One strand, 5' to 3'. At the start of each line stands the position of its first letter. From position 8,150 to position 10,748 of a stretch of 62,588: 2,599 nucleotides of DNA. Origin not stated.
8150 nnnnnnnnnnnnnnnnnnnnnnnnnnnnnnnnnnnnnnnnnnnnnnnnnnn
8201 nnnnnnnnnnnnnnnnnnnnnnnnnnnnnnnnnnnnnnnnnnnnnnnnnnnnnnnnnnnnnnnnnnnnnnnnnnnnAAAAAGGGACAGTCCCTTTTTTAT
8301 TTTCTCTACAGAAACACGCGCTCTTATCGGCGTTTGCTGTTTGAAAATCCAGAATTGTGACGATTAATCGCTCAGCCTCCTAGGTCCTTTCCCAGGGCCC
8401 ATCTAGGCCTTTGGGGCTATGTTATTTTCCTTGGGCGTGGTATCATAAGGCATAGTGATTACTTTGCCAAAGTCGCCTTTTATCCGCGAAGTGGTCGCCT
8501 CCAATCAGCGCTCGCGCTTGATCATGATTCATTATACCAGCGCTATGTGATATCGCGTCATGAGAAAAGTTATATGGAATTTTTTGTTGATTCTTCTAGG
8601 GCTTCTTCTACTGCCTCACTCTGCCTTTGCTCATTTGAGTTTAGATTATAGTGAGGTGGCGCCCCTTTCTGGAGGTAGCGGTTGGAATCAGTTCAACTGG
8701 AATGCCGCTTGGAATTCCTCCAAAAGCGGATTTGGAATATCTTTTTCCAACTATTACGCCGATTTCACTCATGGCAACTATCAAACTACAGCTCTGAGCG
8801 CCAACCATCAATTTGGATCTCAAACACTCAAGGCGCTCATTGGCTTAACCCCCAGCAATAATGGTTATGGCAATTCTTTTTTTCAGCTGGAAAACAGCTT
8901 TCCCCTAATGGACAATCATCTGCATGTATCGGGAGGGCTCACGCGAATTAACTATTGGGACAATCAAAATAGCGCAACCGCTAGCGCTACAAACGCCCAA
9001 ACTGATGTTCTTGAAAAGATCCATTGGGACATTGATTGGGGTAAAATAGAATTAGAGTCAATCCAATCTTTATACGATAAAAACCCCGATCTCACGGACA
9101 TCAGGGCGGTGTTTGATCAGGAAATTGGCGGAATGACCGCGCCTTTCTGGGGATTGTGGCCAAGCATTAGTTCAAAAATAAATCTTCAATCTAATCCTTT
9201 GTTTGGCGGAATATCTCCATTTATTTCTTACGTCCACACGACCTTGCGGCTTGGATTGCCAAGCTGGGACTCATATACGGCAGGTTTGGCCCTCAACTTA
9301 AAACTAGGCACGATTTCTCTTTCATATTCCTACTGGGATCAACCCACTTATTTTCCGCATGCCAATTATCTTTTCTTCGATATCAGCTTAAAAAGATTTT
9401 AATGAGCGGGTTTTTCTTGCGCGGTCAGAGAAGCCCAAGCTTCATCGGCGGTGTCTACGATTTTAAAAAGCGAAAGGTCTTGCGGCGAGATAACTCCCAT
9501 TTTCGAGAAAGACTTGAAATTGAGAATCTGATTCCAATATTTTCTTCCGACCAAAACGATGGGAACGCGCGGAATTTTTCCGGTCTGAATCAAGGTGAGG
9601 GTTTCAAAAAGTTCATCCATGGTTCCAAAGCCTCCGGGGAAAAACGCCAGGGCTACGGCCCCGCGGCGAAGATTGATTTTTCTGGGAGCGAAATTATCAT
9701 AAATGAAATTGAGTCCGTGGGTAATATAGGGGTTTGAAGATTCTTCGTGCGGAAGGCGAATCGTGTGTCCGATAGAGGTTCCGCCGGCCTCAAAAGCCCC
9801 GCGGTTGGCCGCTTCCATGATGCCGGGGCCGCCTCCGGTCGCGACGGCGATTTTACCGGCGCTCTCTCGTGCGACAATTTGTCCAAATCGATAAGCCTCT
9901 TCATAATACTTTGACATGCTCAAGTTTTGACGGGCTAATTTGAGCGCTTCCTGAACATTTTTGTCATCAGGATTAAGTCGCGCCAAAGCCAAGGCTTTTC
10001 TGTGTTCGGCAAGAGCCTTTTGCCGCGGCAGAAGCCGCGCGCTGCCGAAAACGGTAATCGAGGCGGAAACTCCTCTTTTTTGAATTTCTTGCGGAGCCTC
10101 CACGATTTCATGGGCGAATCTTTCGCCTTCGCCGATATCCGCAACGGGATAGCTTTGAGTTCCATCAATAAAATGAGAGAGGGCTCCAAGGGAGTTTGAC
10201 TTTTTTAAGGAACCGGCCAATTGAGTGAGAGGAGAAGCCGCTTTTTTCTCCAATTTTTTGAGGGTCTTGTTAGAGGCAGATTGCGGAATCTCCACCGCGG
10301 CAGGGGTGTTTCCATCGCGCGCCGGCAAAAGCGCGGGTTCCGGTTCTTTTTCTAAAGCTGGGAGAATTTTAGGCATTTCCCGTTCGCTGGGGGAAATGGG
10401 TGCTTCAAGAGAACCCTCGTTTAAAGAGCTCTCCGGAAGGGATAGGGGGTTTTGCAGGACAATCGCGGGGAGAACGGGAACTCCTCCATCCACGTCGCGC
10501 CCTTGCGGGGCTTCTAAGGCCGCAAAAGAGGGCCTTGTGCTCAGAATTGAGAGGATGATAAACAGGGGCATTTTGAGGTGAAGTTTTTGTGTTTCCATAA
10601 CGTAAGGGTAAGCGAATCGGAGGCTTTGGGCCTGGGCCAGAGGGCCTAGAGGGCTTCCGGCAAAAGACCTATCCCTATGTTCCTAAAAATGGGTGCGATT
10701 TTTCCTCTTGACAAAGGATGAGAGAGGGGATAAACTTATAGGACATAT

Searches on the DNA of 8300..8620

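Call 63: search_rna_families(source=window, start=8300, end=8620, threshold=evalue, max_evalue=1)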
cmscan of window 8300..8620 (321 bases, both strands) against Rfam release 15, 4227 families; matches with E-value up to 1: 0.
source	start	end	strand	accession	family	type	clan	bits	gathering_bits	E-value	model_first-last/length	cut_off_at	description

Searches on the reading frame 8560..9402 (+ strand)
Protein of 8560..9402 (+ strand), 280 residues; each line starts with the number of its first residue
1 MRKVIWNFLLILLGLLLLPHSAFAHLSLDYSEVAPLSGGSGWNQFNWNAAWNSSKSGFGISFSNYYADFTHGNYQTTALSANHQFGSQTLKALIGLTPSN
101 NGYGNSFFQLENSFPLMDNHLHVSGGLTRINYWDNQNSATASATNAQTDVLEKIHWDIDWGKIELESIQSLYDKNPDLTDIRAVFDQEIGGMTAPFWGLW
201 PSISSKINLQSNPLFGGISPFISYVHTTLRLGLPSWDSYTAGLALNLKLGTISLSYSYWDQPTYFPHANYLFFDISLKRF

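Call 15: search_protein_families(library=pfam, proteins=[window:8560-9402:+], max_evalue=0.01)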
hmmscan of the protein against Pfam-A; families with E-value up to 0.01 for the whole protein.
window:8560-9402:+ (280 aa): 0 families

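Call 42: search_protein_families(library=pfam, proteins=[window:8560-9402:+], max_evalue=0.1)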
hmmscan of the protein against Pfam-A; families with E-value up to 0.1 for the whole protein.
window:8560-9402:+ (280 aa): 0 families

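Call 76: predict_structure(protein=window:8560-9402:+)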
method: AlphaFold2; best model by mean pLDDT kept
length: 280 residues; sequences in the alignment: 1
mean_pLDDT: 36.8   pTM: 0.26
mean pLDDT of the five models: 36.8, 36.3, 32.3, 29.7, 29.5
residues with pLDDT >= 90: 5; 70-90: 10; 50-70: 23; < 50: 242
segments of 3 or more residues with pLDDT < 50: 20-77, 97-106, 111-280
pLDDT, mean of each block of 10 residues (from residue 1): 86 72 36 32 39 42 40 43 54 49 46 43 33 32 29 28 27 36 27 24 24 25 26 29 25 26 30 28
secondary structure, 60 per line:
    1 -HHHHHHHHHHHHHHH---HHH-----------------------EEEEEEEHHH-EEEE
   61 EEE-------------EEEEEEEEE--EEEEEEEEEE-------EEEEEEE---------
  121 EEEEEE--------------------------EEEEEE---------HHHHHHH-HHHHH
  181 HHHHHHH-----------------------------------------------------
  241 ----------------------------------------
elements in order: H2-16 E46-52 E57-63 E77-85 E88-97 E105-111 E121-126 E153-158 H168-174 H176-187
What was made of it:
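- Checked: 'Outer-membrane barrel-like' could not be verified: the AlphaFold model has pLDDT 37 (call 76).
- Tried and rejected: The single-sequence model has pLDDT 36.8 and is unusable (call 76).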

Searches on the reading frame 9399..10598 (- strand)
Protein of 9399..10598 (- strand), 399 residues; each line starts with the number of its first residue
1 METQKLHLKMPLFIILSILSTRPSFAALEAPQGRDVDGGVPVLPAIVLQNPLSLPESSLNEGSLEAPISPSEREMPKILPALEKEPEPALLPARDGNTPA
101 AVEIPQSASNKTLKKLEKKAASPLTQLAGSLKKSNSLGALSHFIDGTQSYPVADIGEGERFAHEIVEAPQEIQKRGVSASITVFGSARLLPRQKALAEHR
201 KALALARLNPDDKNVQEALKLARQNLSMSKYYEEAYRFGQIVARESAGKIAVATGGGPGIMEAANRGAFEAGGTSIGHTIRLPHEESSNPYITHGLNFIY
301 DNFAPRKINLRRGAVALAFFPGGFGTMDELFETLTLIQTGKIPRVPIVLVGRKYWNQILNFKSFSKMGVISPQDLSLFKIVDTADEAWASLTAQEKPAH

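Call 15: search_protein_families(library=pfam, proteins=[window:9399-10598:-], max_evalue=0.01)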
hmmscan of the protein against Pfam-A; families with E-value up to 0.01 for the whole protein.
window:9399-10598:- (399 aa): 2 families
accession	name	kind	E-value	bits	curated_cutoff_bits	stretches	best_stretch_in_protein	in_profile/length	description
PF03641.19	Lysine_decarbox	-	5.6e-27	94.9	27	1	261-390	1-130/131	Possible lysine decarboxylase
PF18306.6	LDcluster4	-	8e-11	42.2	26.3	1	229-333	15-113/151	SLOG cluster4 family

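Call 55: find_homologous_proteins(query=window:9399-10598:-, max_evalue=1e-40)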
Query window:9399-10598:- (399 aa): 3396 proteins with E <= 1e-40 among 8000 candidates; the best 120 are listed.
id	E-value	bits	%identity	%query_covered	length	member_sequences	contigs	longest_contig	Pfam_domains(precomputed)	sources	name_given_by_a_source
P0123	1.7e-235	799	94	95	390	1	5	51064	PF18306.7,PF03641.20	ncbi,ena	-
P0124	9.1e-212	721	84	100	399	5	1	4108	PF18306.7,PF03641.20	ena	-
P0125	1.2e-197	675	80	100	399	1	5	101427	PF18306.7,PF03641.20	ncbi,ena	-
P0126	1.7e-168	579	69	100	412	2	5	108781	PF18306.7,PF03641.20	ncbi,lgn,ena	-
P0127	5.6e-167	574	69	98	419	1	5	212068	PF18306.7,PF03641.20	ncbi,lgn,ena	-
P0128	8.1e-115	402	51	98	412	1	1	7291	PF18306.7,PF03641.20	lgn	-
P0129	2.7e-80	288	52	65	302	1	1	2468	PF18306.7,PF03641.20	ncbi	ncbi:MAG: hypothetical protein FD126_2230, partial [Elusimicrobia bacterium]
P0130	3.6e-78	281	51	70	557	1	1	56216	PF18306.7,PF03641.20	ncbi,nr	ncbi:MAG: TIGR00730 family Rossman fold protein [Elusimicrobia bacterium]|nr:TIGR00730 family Rossma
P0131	3.9e-78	281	56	58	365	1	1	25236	PF18306.7,PF03641.20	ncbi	-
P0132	5.9e-78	281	53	62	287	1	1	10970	PF18306.7,PF03641.20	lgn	-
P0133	2.1e-77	279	53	62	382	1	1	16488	PF18306.7,PF03641.20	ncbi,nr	ncbi:MAG: TIGR00730 family Rossman fold protein [Elusimicrobia bacterium]|nr:TIGR00730 family Rossma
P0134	5.0e-77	278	51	63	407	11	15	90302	PF18306.7,PF03641.20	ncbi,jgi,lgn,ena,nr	ncbi:MAG: TIGR00730 family Rossman fold protein [Elusimicrobia bacterium CG_4_9_14_3_um_filter_62_55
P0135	2.9e-74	269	54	59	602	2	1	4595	PF18306.7,PF03641.20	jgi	jgi:uncharacterized protein (TIGR00730 family)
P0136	4.7e-74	268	54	60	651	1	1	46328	PF18306.7,PF03641.20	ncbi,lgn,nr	ncbi:MAG: TIGR00730 family Rossman fold protein [Elusimicrobia bacterium]|nr:TIGR00730 family Rossma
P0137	2.3e-73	266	54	60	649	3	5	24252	PF18306.7,PF03641.20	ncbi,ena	-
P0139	4.8e-73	265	52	62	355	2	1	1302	PF18306.7,PF03641.20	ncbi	ncbi:MAG: TIGR00730 family Rossman fold protein, partial [Elusimicrobiota bacterium]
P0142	3.3e-72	262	53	59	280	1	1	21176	PF18306.7,PF03641.20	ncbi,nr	ncbi:MAG: Rossman fold protein, TIGR00730 family [Elusimicrobia bacterium RBG_16_66_12]|nr:MAG: Ross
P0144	1.3e-71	260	52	58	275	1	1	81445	PF18306.7,PF03641.20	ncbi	ncbi:MAG: TIGR00730 family Rossman fold protein, partial [Elusimicrobiota bacterium]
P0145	5.5e-71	258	53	58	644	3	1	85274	PF18306.7,PF03641.20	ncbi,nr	ncbi:MAG: TIGR00730 family Rossman fold protein [Elusimicrobiota bacterium]|nr:TIGR00730 family Ross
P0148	3.1e-70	255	54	58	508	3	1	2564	PF18306.7,PF03641.20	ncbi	ncbi:MAG: TIGR00730 family Rossman fold protein, partial [Elusimicrobia bacterium CG11_big_fil_rev_8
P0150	5.8e-70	254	52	58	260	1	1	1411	PF18306.7,PF03641.20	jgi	jgi:uncharacterized protein (TIGR00730 family)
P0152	1.1e-69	254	42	41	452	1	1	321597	PF02481.22,PF18306.7,PF03641.20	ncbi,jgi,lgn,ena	ncbi:MAG: TIGR00730 family Rossman fold protein [Candidatus Magasanikbacteria bacterium]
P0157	7.2e-69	251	53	58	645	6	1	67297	PF18306.7,PF03641.20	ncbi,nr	ncbi:MAG: TIGR00730 family Rossman fold protein [Elusimicrobia bacterium]|nr:TIGR00730 family Rossma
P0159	9.2e-69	250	53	59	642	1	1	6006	PF18306.7,PF03641.20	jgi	jgi:uncharacterized protein (TIGR00730 family)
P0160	1.0e-68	250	48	42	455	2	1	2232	PF02481.22,PF18185.8,PF18306.7,PF03641.20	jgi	jgi:uncharacterized protein (TIGR00730 family)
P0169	6.5e-67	244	50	59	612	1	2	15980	PF18306.7,PF03641.20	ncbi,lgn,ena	ncbi:MAG: TIGR00730 family Rossman fold protein [Elusimicrobiota bacterium]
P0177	7.0e-66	241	47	40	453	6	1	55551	PF18306.7,PF03641.20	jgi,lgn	jgi:uncharacterized protein (TIGR00730 family)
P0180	2.1e-65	239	49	58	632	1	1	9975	PF18306.7,PF03641.20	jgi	jgi:uncharacterized protein (TIGR00730 family)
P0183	6.7e-65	238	46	40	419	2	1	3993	PF02481.22,PF18306.7,PF03641.20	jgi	jgi:uncharacterized protein (TIGR00730 family)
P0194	3.2e-63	232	51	59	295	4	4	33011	PF18306.7,PF03641.20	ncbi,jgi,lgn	jgi:uncharacterized protein (TIGR00730 family)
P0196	4.7e-63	232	46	60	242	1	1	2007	PF18306.7,PF03641.20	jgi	jgi:uncharacterized protein (TIGR00730 family)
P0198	5.0e-63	232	46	60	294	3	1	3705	PF18306.7,PF03641.20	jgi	jgi:uncharacterized protein (TIGR00730 family)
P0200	6.2e-63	231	51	57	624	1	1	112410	PF18306.7,PF03641.20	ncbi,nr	ncbi:MAG: TIGR00730 family Rossman fold protein [Elusimicrobia bacterium]|nr:TIGR00730 family Rossma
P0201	7.0e-63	231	48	55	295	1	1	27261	PF18306.7,PF03641.20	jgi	jgi:uncharacterized protein (TIGR00730 family)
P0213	7.9e-62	228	47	58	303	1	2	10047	PF18306.7,PF03641.20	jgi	jgi:uncharacterized protein (TIGR00730 family)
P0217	1.2e-61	227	47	58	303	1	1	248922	PF18306.7,PF03641.20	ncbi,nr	ncbi:MAG: TIGR00730 family Rossman fold protein [Elusimicrobia bacterium]|nr:TIGR00730 family Rossma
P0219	1.5e-61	227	42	71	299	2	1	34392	PF18306.7,PF03641.20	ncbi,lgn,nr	ncbi:MAG: TIGR00730 family Rossman fold protein [Planctomycetes bacterium]|nr:TIGR00730 family Rossm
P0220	1.5e-61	227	47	59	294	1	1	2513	PF18306.7,PF03641.20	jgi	jgi:uncharacterized protein (TIGR00730 family)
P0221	1.6e-61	227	48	59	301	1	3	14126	PF18306.7,PF03641.20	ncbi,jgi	jgi:uncharacterized protein (TIGR00730 family)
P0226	1.9e-61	226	47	58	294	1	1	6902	PF18306.7,PF03641.20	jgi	jgi:uncharacterized protein (TIGR00730 family)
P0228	2.1e-61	226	48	53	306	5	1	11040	PF18306.7,PF03641.20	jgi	jgi:uncharacterized protein (TIGR00730 family)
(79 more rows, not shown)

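Call 56: find_encoding_contigs(protein=P0125, flank=10000, max_places=1)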
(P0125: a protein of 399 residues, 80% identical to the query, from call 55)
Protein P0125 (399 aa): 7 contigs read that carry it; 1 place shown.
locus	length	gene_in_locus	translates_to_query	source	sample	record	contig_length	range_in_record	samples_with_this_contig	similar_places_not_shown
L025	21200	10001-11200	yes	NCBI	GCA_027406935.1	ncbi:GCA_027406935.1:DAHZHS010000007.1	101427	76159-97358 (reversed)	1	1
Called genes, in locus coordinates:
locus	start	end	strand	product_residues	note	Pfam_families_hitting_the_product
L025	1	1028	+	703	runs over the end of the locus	-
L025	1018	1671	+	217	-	-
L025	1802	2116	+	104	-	PF09990:DUF2231 (weak)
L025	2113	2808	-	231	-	PF13442:Cytochrome_CBB3, PF00034:Cytochrom_C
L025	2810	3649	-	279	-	PF01040:UbiA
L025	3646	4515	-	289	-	PF02628:COX15-CtaA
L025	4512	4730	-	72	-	-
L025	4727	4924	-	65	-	-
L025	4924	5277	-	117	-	PF03626:COX4_pro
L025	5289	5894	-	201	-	PF00510:COX3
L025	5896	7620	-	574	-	PF00115:COX1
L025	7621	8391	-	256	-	PF00116:COX2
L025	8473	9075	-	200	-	PF00839:Cys_rich_FGFR (faint)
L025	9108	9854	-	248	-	-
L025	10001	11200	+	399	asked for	PF18306:LDcluster4, PF03641:Lysine_decarbox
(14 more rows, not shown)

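Call 57: find_encoding_contigs(protein=P0127, flank=10000, max_places=1)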
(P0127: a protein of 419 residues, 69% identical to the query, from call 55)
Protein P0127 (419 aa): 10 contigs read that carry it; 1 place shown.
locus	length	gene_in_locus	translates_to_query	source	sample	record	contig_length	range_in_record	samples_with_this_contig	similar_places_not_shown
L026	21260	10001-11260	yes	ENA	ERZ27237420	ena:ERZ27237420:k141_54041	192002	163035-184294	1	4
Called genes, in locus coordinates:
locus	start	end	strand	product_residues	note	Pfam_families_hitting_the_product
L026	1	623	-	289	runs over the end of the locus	PF02628:COX15-CtaA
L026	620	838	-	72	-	-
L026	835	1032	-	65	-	-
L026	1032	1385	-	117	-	PF03626:COX4_pro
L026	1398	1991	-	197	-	PF00510:COX3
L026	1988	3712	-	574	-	PF00115:COX1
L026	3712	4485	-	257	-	PF00116:COX2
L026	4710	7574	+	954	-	PF00535:Glycos_transf_2, PF13641:Glyco_tranf_2_3, PF13506:Glyco_transf_21, PF13632:Glyco_trans_2_3, PF03552:Cellulose_synt, PF07238:PilZ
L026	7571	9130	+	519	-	PF11658:CBP_BcsG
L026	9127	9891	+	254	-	-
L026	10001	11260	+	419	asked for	PF18306:LDcluster4, PF03641:Lysine_decarbox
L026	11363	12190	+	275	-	PF01048:PNP_UDP_1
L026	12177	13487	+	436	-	PF02885:Glycos_trans_3N, PF00591:Glycos_transf_3, PF07831:PYNP_C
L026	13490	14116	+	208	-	PF14681:UPRTase, PF00156:Pribosyltran (weak)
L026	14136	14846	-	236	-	PF00027:cNMP_binding, PF13545:HTH_Crp_2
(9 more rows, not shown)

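Call 58: find_encoding_contigs(protein=P0128, flank=10000, max_places=1)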
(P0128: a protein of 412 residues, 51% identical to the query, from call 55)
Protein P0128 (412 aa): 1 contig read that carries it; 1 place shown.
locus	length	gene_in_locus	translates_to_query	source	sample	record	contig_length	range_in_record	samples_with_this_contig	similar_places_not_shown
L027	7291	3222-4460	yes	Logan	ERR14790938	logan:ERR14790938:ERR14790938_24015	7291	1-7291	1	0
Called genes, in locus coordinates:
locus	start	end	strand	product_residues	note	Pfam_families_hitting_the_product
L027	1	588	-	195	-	PF00510:COX3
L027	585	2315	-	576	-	PF00115:COX1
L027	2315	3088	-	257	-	PF00116:COX2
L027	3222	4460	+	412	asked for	PF18306:LDcluster4, PF03641:Lysine_decarbox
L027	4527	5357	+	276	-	PF01048:PNP_UDP_1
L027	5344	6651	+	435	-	PF02885:Glycos_trans_3N, PF00591:Glycos_transf_3, PF07831:PYNP_C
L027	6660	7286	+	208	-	PF14681:UPRTase, PF00156:Pribosyltran (weak)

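Call 59: find_encoding_contigs(protein=P0130, flank=10000, max_places=1)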
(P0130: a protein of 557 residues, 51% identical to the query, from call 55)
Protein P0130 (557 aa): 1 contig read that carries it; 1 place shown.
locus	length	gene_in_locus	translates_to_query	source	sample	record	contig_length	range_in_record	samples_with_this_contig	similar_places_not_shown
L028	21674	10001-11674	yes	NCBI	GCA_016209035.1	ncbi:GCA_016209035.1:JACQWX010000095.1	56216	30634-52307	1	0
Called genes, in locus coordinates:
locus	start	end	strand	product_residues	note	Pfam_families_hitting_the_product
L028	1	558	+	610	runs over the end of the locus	PF12796:Ank_2, PF12796:Ank_2, PF13857:Ank_5 (weak), PF24521:Ank_KRIT1 (weak), PF00023:Ank (weak), PF12796:Ank_2, PF13637:Ank_4 (weak), PF00656:Peptidase_C14, +7 more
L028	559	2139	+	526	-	PF00128:Alpha-amylase, PF16657:Malt_amylase_C (weak)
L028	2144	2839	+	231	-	-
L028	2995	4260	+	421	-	-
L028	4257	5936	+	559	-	-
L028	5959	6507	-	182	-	-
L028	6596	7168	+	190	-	PF07638:Sigma70_ECF (faint), PF04542:Sigma70_r2, PF08281:Sigma70_r4_2, PF04545:Sigma70_r4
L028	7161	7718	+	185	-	-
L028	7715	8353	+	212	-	-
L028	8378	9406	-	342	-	PF01594:AI-2E_transport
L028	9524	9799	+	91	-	-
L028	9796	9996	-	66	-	-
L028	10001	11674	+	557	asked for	PF18306:LDcluster4, PF03641:Lysine_decarbox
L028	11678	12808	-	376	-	PF03576:Peptidase_S58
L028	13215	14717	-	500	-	PF01555:N6_N4_Mtase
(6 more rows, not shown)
